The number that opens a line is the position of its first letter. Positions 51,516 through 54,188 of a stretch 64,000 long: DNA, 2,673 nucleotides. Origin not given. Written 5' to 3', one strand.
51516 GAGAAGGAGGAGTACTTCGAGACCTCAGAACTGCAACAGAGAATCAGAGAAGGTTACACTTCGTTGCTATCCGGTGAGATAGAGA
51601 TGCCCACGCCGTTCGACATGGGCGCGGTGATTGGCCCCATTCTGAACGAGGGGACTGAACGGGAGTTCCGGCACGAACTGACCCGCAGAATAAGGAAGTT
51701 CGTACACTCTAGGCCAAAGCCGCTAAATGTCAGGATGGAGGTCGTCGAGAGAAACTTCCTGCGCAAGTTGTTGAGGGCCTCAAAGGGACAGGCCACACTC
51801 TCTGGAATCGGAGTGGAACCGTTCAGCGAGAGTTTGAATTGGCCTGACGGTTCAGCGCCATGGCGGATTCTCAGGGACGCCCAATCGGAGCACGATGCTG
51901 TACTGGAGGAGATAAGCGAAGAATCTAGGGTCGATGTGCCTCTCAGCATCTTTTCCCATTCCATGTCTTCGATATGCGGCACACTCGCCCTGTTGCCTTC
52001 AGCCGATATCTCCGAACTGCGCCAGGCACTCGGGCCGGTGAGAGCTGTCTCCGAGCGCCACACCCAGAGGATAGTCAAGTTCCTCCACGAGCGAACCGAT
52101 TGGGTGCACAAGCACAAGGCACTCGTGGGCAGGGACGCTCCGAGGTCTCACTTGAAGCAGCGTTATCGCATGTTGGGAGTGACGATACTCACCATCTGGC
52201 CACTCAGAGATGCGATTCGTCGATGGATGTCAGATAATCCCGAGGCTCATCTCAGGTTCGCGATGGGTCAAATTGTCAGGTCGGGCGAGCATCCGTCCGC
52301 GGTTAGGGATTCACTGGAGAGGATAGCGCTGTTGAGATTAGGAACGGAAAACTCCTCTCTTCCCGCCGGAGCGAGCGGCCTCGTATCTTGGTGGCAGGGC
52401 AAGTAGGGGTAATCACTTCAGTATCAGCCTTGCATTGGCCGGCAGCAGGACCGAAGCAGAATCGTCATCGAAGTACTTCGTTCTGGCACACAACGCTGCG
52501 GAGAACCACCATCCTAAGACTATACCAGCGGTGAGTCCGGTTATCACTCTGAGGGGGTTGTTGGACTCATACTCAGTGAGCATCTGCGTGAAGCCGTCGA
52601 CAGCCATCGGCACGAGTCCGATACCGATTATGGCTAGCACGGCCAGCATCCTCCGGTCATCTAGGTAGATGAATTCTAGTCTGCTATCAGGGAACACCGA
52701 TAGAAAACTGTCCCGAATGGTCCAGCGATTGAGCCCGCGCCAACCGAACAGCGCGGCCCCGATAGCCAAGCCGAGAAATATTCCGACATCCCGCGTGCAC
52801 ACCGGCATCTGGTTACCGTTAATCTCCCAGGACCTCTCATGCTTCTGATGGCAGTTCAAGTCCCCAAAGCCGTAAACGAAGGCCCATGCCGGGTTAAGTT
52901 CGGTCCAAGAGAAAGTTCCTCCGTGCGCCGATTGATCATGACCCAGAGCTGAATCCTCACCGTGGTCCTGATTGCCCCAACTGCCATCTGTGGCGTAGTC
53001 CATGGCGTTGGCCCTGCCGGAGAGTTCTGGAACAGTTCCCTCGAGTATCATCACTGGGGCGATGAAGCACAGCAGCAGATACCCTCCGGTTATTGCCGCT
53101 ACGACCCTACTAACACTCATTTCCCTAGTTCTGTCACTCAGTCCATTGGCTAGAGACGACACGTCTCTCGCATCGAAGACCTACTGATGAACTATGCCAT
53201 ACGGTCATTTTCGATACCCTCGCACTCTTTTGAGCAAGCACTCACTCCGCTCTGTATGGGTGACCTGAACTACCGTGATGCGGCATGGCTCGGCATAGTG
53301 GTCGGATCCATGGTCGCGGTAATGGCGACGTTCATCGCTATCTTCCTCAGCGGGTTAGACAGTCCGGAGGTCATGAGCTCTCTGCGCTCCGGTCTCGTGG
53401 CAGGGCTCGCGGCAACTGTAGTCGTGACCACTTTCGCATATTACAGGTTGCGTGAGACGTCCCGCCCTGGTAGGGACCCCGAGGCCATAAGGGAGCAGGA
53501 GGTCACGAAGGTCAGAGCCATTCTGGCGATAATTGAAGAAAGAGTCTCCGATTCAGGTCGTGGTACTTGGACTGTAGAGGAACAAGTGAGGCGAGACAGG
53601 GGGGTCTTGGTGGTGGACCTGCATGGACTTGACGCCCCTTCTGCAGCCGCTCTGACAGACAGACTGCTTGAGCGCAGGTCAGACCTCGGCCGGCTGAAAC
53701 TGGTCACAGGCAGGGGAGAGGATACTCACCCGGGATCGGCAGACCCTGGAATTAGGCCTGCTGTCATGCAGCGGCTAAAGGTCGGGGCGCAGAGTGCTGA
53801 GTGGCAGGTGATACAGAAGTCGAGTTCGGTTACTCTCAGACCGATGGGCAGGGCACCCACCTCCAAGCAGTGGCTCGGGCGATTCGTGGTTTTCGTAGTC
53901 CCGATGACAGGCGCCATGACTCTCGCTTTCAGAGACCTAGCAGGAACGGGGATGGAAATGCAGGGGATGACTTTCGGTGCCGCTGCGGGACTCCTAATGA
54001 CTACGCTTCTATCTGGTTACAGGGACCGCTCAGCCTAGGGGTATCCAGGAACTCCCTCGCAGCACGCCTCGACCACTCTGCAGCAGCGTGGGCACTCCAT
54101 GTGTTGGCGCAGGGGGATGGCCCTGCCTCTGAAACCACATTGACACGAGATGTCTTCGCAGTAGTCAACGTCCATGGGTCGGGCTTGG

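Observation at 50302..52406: Thymidylate-kinase-like P-loop kinase with 250-aa unknown C-terminal domain, translationally coupled to a CarbopepD_reg membrane protein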

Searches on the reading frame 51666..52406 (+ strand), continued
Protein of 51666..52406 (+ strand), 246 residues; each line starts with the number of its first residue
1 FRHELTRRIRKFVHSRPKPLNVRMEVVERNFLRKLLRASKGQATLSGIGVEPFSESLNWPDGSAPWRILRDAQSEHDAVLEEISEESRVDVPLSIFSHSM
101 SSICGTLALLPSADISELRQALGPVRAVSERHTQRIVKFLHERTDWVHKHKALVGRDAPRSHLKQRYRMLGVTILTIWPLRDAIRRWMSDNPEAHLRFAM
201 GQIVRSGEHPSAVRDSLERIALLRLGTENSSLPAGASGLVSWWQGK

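Call 50: fold_search(model_id=the predicted structure, library=pdb)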
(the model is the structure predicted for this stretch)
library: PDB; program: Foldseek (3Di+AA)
matches with E <= 10: 401; with E <= 0.001: 0
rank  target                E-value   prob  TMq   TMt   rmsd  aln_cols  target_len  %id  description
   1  4z30                  4.7e-02  0.66  0.28  0.23  18.5       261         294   12  Crystal structure of the ROQ domain of human Roquin-2 (released 2015-10-14)
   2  4qik_B                4.9e-02  0.51  0.25  0.20  17.0       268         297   10  Crystal structure of the ROQ domain of human Roquin in complex with the TNF23 RNA duplex (released 2014-07-16)
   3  6pcp_A                5.2e-02  0.99  0.30  0.48  13.6       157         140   14  Mechanism for regulation of DNA binding of Bordetella bronchiseptica BpsR by 6-hydroxynicotinic acid (released 2019-11-06)
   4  6pcp_C                6.6e-02  0.99  0.30  0.48  13.6       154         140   15  Mechanism for regulation of DNA binding of Bordetella bronchiseptica BpsR by 6-hydroxynicotinic acid (released 2019-11-06)
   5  6pco_A                8.5e-02  0.98  0.30  0.47  10.0       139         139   16  Mechanism for regulation of DNA binding of Bordetella bronchiseptica BpsR by 6-hydroxynicotinic acid (released 2019-11-06)
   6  6pco_C                9.0e-02  0.99  0.31  0.51  10.2       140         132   14  Mechanism for regulation of DNA binding of Bordetella bronchiseptica BpsR by 6-hydroxynicotinic acid (released 2019-11-06)
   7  8e4y                  9.9e-02  0.41  0.26  0.11  20.9       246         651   11  Cryo-EM structure of human glycerol-3-phosphate acyltransferase 1 (GPAT1) in complex with 2-oxohexadecyl-CoA (released 2022-12-21)
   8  7aoi_XS               1.1e-01  0.94  0.29  0.36  19.4       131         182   15  Trypanosoma brucei mitochondrial ribosome large subunit assembly intermediate (released 2020-12-02)
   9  7krh                  1.2e-01  0.96  0.28  0.44  11.1       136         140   18  Crystal structure of the MarR family transcriptional regulator from Variovorax paradoxus with S28A and R46A mutations (released 2021-12-01)
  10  2dql_A                1.2e-01  0.99  0.29  0.53   4.5        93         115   18  Crystal structure of the circadian clock associated protein Pex from anabaena (released 2007-05-29)
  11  6pco_B                1.5e-01  0.90  0.28  0.45  13.4       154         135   16  Mechanism for regulation of DNA binding of Bordetella bronchiseptica BpsR by 6-hydroxynicotinic acid (released 2019-11-06)
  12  7kfq                  1.8e-01  0.96  0.30  0.46  10.4       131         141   16  Crystal structure of the MarR family transcriptional regulator from Variovorax paradoxus bound to 1H-Indole-3-Carboxylic (released 2021-11-10)
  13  3bj6_B                1.9e-01  0.95  0.29  0.42   9.1       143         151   12  Crystal structure of MarR family transcription regulator SP03579 (released 2007-12-18)
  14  3bj6_A                1.9e-01  0.95  0.29  0.42   9.1       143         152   12  Crystal structure of MarR family transcription regulator SP03579 (released 2007-12-18)
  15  4rbr_A                1.9e-01  0.92  0.31  0.50  11.0       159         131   15  Crystal structure of Repressor of Toxin (Rot), a central regulator of Staphylococcus aureus virulence (released 2014-11-05)
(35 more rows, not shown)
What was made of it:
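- The top two Foldseek hits over the longest alignment are Roquin ROQ domains (call 50). The ROQ matches are insignificant (E 0.05, TM 0.25-0.28, rmsd 17-18 A; call 50).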

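Call 59: search_protein_families(library=pfam, alignment_id=A5, max_evalue=1)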
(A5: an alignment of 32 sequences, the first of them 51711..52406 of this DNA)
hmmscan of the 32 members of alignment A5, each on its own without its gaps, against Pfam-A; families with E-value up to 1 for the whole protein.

A. member 1, window:51711-52406:+ (231 aa): 0 families

B. families by the number of members that match (of 32 scanned): 9 families
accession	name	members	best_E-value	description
PF07533.21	BRK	2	0.0042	BRK domain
PF10826.14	DUF2551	2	0.052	Protein of unknown function (DUF2551)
PF20665.3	Zw10_middle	1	0.049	Centromere/kinetochore protein zw10, middle domain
PF24340.1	DH_2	1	0.082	DBL homology domain (DH-domain)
PF19622.4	DUF6127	1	0.16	Family of unknown function (DUF6127)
PF25213.1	HVO_A0261_N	1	0.16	HVO_A0261 N-terminal domain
PF01047.28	MarR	1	0.17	MarR family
PF12680.13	SnoaL_2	1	0.18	SnoaL-like domain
PF08103.16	Antimicrobial_8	1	0.19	Uperin family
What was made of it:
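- On Winged helix-turn-helix DNA-binding proteins (MarR/ArsR/Fur-DBD-like): Only 1 of 32 members touches MarR, at E 0.17 (call 59).
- Tried and rejected: Pfam on all 32 tail sequences found nothing meaningful (call 59).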

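Call 66: fold_search(model_id=the predicted structure, library=viral)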
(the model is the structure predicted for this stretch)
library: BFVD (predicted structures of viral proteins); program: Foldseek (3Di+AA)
matches with E <= 10: 217; with E <= 0.001: 0
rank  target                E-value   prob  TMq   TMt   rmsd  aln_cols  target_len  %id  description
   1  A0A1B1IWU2            9.6e-02  0.28  0.21  0.18  15.5       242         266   10  (no name in the UniProt tables at hand)
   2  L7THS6                2.3e-01  1.00  0.26  0.30   2.7        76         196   13  Uncharacterized protein [Haloarcula vallismortis tailed virus 1]
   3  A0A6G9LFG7            3.0e-01  0.72  0.27  0.44  11.4       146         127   12  (no name in the UniProt tables at hand)
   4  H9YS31                3.4e-01  0.99  0.28  0.66   2.4        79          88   15  (no name in the UniProt tables at hand)
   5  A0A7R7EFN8            3.9e-01  0.97  0.26  0.22   6.8       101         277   13  (no name in the UniProt tables at hand)
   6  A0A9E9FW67            3.9e-01  0.54  0.22  0.36  10.3       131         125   17  (no name in the UniProt tables at hand)
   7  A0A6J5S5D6            4.3e-01  0.28  0.22  0.17  24.4       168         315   13  Helix-turn-helix domain containing protein [uncultured Caudovirales phage]
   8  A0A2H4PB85            4.3e-01  0.25  0.22  0.13  19.5       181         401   12  (no name in the UniProt tables at hand)
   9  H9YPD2                4.8e-01  0.96  0.26  0.56   3.0        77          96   14  (no name in the UniProt tables at hand)
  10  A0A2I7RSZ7            4.8e-01  0.38  0.26  0.37  14.3       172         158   11  (no name in the UniProt tables at hand)
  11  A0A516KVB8            4.8e-01  0.25  0.24  0.25  16.8       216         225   12  (no name in the UniProt tables at hand)
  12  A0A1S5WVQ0            5.0e-01  0.54  0.25  0.38  17.1       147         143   10  (no name in the UniProt tables at hand)
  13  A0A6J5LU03            5.0e-01  0.30  0.25  0.28  21.5       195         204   12  Transcription regulator TrmB, N-terminal [uncultured Caudovirales phage]
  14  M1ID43                5.3e-01  0.90  0.26  0.50   4.0        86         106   15  Uncharacterized protein [Pelagibacter phage HTVC011P]
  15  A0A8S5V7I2            5.6e-01  0.91  0.27  0.41   3.8        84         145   20  Helix-turn-helix protein [Myoviridae sp. ctCpP1]
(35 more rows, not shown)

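Call 67: list_cluster_members(proteins=[P0121, P0132, P0124, P0135, P0143])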
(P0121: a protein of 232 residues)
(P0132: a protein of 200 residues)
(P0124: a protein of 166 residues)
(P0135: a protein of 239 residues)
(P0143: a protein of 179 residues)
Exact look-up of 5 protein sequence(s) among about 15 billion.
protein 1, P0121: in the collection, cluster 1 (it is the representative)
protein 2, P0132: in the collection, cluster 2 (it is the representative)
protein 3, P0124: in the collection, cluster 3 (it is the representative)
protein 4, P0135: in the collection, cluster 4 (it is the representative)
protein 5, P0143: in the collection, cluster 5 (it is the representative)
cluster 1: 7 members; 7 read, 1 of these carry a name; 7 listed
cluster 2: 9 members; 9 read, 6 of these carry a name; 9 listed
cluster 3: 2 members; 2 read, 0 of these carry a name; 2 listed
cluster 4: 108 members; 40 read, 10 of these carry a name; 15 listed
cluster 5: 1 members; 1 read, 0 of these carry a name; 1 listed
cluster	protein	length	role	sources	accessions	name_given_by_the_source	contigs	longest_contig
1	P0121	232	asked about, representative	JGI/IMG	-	hypothetical protein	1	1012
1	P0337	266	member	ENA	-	-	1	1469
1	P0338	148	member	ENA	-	-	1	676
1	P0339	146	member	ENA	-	-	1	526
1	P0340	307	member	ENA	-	-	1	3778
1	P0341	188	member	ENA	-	-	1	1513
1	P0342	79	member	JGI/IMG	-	-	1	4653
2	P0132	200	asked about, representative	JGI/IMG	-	hypothetical protein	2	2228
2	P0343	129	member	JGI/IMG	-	hypothetical protein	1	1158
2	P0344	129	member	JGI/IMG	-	hypothetical protein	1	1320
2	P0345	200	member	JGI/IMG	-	hypothetical protein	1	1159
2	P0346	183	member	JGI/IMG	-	hypothetical protein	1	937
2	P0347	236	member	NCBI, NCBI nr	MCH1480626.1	MAG: hypothetical protein L7T81_00135, partial [Candidatus Poseidoniaceae archaeon] | hypothetical protein [Candidatus Poseidoniaceae archaeon]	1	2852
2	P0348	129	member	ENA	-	-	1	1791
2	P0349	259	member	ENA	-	-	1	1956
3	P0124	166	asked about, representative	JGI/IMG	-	-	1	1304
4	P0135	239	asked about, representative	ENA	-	-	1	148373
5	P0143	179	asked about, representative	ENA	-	-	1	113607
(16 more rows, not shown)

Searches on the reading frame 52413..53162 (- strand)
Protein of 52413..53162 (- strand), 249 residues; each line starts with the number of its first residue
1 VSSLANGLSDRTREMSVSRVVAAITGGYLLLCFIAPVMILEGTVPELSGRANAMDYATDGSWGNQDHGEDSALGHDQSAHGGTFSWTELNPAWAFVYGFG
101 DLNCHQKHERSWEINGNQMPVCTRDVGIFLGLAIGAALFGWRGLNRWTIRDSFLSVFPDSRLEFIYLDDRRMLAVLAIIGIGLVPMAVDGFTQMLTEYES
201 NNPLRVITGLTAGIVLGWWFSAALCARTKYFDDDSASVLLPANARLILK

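Call 5: search_protein_families(library=pfam, proteins=[window:52413-53162:-], max_evalue=0.1)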
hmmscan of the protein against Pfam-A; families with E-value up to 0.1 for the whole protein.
window:52413-53162:- (249 aa): 1 family
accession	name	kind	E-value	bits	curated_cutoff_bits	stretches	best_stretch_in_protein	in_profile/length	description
PF09858.14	DUF2085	-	1.4e-24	86.8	25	1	104-217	1-88/90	Predicted membrane protein (DUF2085)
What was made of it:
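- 52413..53162 (-): DUF2085 membrane protein, convergent with the kinase gene and 6 nt from its stop. A conserved neighbour. Pfam DUF2085 1.4e-24 (call 5).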

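Call 6: search_protein_families(library=ncbifam, proteins=[window:52413-53162:-], max_evalue=0.1)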
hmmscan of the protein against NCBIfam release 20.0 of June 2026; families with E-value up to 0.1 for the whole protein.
window:52413-53162:- (249 aa): 0 families

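Call 62: search_protein_families(library=padloc, proteins=[window:52413-53162:-], max_evalue=0.01)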
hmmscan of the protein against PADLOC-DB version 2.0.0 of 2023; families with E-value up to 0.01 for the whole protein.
window:52413-53162:- (249 aa): 0 families

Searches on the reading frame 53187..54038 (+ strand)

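Call 5: search_protein_families(library=pfam, proteins=[window:53187-54038:+], max_evalue=0.1)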
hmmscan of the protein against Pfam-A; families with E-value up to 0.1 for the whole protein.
window:53187-54038:+ (283 aa): 2 families
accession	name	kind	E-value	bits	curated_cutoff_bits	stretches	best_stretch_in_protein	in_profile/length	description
PF06532.16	NrsF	-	0.00093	19.5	26.8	1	230-275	122-167/204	Negative regulator of sigma F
PF01713.27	Smr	-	0.018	15.6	25.7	1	143-198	1-51/77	Smr domain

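Call 6: search_protein_families(library=ncbifam, proteins=[window:53187-54038:+], max_evalue=0.1)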
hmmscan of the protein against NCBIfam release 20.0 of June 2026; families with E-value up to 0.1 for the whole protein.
window:53187-54038:+ (283 aa): 2 families
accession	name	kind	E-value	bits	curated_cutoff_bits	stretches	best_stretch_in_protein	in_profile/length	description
NF051454.1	tyrosinase_PvdP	equivalog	0.012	14.1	625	1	66-140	4-72/536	pyoverdine maturation tyrosinase PvdP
NF041560.1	T6SS_Burk_ExIF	subfamily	0.037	13.7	90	0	32-101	129-198/234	putative type VI secretion system effector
